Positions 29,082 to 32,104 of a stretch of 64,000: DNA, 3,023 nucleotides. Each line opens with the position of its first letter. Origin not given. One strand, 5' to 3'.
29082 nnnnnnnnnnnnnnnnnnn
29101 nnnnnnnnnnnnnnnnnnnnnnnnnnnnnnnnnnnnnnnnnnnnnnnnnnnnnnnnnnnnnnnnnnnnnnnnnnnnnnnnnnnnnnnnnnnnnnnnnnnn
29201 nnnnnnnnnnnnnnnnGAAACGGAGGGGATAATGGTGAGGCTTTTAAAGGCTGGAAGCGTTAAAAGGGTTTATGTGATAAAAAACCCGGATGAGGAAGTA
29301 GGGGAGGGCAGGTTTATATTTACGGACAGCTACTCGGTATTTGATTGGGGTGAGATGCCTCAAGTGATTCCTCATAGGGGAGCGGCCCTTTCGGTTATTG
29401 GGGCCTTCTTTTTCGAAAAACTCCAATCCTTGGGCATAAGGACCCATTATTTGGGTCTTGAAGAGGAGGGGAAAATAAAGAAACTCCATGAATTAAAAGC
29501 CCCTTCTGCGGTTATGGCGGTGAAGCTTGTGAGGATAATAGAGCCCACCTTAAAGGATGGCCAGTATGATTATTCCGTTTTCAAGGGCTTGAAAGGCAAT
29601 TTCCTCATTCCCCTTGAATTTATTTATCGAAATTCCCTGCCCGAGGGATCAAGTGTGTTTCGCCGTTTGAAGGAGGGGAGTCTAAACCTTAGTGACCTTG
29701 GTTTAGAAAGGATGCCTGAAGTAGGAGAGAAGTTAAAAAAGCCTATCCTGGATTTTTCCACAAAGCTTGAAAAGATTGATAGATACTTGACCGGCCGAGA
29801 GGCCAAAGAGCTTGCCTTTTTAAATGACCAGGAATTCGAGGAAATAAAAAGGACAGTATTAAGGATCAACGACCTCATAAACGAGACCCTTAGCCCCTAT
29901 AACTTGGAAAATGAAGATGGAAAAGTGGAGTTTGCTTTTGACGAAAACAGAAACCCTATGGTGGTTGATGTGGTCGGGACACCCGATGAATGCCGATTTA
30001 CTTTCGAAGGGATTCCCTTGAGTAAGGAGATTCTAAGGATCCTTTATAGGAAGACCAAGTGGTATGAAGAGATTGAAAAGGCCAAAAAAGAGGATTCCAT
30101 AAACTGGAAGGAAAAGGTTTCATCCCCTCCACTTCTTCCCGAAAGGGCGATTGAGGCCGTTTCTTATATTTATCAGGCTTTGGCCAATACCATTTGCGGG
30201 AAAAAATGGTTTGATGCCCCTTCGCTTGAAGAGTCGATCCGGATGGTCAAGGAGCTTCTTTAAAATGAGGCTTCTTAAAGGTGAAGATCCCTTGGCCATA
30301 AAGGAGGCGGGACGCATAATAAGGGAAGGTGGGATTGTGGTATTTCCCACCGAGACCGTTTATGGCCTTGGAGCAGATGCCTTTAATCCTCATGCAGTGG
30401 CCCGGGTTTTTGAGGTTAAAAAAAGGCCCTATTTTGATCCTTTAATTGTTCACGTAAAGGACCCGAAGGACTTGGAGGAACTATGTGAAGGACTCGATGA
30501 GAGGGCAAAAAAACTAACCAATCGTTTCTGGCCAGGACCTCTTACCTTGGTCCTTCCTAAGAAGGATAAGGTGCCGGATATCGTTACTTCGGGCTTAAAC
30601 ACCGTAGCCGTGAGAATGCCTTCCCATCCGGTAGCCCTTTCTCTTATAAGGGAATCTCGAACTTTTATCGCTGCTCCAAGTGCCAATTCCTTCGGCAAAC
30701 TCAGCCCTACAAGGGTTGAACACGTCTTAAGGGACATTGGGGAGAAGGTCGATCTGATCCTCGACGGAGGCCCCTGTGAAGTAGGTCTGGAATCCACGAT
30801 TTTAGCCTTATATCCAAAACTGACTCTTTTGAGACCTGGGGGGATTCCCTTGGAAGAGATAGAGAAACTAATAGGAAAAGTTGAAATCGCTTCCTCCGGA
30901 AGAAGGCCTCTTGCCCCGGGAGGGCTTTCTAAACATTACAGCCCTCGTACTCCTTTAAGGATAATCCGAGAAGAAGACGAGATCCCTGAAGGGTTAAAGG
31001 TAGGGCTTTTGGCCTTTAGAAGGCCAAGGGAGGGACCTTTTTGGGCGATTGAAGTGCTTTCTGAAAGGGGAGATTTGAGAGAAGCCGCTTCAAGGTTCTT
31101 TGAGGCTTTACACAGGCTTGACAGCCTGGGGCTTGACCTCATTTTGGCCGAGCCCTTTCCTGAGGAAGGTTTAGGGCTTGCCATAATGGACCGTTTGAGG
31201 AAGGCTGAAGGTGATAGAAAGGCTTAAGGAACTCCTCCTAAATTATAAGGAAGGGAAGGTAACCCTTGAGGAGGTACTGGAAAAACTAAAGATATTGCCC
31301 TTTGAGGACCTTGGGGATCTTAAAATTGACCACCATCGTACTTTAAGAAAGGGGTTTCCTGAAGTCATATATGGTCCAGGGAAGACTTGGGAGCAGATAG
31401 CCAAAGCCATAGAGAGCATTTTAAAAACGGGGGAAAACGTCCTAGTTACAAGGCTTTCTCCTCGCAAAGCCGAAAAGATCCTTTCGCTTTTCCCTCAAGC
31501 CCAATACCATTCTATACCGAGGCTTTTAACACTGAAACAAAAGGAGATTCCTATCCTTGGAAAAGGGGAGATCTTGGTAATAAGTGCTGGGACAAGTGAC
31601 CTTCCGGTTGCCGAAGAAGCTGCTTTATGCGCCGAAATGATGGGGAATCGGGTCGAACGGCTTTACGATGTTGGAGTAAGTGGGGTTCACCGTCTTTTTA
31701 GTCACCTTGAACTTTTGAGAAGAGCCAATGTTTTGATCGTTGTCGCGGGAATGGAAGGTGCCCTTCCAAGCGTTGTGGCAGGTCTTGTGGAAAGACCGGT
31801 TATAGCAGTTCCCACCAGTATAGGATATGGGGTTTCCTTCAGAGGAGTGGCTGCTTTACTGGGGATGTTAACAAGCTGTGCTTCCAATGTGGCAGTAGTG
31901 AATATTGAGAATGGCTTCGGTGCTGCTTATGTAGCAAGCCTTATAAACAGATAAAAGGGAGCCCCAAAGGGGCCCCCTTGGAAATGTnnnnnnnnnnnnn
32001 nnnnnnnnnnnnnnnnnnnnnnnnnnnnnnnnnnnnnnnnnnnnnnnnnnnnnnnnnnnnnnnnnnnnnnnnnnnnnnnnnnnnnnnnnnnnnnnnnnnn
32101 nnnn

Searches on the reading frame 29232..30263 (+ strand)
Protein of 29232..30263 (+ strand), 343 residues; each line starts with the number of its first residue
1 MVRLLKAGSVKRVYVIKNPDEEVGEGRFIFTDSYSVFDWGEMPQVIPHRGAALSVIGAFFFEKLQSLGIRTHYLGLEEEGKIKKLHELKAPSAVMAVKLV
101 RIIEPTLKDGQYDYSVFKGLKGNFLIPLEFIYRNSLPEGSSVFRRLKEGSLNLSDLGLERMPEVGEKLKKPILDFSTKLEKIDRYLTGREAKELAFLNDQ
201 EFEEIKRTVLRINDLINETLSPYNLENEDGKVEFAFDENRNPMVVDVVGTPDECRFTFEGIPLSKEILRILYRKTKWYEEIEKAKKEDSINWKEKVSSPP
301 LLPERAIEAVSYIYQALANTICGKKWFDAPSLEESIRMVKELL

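Call 66: search_protein_families(library=ncbifam, proteins=[window:29232-30263:+], max_evalue=1e-10)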
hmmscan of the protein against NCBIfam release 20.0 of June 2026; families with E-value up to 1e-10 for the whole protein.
window:29232-30263:+ (343 aa): 5 families
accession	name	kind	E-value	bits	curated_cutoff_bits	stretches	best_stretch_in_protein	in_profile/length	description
NF010566.0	PRK13959.1-4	equivalog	6.9e-79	265.4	546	1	9-342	3-339/339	phosphoribosylaminoimidazolesuccinocarboxamide synthase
TIGR00081.1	purC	equivalog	2.4e-58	197.8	189.9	1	5-328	8-277/279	phosphoribosylaminoimidazolesuccinocarboxamide synthase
NF010564.0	PRK13959.1-1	subfamily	8.9e-57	192.4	459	1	3-326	2-294/294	phosphoribosylaminoimidazolesuccinocarboxamide synthase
NF009251.0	PRK12607.1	equivalog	3.6e-12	45.8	371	0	125-330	95-296/315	phosphoribosylaminoimidazolesuccinocarboxamide synthase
NF010568.0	PRK13961.1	equivalog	4.3e-12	45.9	251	0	127-325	108-295/297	phosphoribosylaminoimidazolesuccinocarboxamide synthase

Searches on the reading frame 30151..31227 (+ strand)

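Call 84: search_protein_families(library=ncbifam, proteins=[window:30151-31227:+], max_evalue=1e-15)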
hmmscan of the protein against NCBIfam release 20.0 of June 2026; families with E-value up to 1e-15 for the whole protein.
window:30151-31227:+ (358 aa): 2 families
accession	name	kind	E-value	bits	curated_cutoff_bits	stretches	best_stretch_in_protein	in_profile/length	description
TIGR00057.1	TIGR00057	equivalog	4.2e-62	208.9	123.2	1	49-241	10-201/202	L-threonylcarbamoyladenylate synthase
NF007919.1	PRK10634.1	equivalog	5e-24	84.7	175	1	56-205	4-154/176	L-threonylcarbamoyladenylate synthase type 1 TsaC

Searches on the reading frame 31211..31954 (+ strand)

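Call 84: search_protein_families(library=ncbifam, proteins=[window:31211-31954:+], max_evalue=1e-15)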
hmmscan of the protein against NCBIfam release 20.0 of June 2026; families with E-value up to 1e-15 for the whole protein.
window:31211-31954:+ (247 aa): 1 family
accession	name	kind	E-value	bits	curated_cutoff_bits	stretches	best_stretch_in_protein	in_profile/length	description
NF033503.1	LarB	equivalog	3.7e-88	294.6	175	1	39-247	1-208/209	nickel pincer cofactor biosynthesis protein LarB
